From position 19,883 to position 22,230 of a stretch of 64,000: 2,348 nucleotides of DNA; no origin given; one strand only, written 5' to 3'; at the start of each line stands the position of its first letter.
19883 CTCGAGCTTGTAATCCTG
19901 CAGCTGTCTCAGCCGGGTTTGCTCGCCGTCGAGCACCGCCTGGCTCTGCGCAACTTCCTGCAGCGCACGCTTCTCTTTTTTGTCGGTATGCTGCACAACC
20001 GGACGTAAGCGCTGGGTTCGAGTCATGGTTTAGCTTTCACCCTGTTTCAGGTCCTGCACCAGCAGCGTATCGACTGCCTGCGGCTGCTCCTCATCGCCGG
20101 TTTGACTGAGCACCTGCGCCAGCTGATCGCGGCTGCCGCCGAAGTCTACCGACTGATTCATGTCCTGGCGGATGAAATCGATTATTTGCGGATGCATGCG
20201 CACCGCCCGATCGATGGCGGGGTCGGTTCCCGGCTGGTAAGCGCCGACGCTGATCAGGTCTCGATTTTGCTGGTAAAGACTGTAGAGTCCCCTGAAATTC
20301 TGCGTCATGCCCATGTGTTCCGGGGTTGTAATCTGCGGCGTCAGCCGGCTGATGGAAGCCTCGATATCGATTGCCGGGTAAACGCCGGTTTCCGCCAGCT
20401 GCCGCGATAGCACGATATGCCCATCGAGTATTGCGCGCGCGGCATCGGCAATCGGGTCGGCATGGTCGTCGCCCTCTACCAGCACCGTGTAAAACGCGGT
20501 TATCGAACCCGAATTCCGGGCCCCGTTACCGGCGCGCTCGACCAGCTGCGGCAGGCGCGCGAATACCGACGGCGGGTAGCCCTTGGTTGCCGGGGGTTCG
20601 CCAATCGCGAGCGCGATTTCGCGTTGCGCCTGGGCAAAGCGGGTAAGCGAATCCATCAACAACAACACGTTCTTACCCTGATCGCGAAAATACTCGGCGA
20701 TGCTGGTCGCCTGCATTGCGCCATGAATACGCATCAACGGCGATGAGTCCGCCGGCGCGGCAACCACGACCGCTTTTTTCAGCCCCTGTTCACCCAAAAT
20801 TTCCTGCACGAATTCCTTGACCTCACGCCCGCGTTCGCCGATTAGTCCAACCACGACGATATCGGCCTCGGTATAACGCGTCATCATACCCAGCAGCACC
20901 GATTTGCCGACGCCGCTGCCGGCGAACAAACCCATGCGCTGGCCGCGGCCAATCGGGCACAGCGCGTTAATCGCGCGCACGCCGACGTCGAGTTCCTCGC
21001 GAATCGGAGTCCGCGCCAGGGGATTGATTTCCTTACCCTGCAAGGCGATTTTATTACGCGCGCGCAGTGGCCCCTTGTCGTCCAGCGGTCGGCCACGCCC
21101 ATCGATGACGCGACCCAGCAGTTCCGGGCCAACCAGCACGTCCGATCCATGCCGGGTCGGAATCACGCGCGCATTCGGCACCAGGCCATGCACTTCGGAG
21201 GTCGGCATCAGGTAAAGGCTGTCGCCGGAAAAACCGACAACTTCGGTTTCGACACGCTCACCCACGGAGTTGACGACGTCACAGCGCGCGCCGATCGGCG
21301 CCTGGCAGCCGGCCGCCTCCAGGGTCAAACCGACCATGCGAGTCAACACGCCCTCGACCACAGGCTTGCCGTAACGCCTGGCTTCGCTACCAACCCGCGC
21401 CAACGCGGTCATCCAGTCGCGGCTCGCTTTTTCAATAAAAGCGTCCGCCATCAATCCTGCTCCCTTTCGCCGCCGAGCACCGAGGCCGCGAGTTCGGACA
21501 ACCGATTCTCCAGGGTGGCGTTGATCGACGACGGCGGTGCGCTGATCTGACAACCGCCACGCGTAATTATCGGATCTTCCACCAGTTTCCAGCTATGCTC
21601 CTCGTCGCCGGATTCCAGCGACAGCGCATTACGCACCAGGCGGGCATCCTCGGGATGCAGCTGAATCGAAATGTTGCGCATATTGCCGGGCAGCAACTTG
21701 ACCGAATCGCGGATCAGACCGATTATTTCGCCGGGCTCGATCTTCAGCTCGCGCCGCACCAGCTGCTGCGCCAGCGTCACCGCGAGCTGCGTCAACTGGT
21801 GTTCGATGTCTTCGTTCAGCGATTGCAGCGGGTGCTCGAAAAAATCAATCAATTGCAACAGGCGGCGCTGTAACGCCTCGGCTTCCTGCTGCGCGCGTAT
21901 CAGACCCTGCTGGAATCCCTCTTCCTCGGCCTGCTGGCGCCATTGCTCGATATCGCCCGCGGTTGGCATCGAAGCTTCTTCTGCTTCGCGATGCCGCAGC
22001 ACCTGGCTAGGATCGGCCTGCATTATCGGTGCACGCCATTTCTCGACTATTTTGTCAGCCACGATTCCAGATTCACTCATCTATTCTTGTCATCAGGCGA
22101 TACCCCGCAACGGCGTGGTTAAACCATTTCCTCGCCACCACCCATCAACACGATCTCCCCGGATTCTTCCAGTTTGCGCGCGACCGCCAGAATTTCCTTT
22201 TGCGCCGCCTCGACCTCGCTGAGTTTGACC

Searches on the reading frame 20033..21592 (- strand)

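Call 29: search_protein_families(library=pfam, proteins=[window:20033-21592:-], max_evalue=0.001)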
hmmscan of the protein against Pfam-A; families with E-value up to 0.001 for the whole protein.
window:20033-21592:- (520 aa): 2 families
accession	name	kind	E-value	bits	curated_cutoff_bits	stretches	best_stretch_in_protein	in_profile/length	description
PF00006.31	ATP-synt_ab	-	8.2e-90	300.5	29.5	1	204-415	1-213/213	ATP synthase alpha/beta family, nucleotide-binding domain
PF18269.6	T3SS_ATPase_C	-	1.3e-26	92.7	22.7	1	422-493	1-72/72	T3SS EscN ATPase C-terminal domain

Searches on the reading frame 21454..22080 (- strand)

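Call 29: search_protein_families(library=pfam, proteins=[window:21454-22080:-], max_evalue=0.001)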
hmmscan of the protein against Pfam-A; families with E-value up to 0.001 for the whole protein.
window:21454-22080:- (209 aa): 1 family
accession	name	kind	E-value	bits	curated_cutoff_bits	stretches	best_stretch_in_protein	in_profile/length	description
PF02108.21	FliH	-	9e-31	106.9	24.1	1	70-196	3-127/128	Flagellar assembly protein FliH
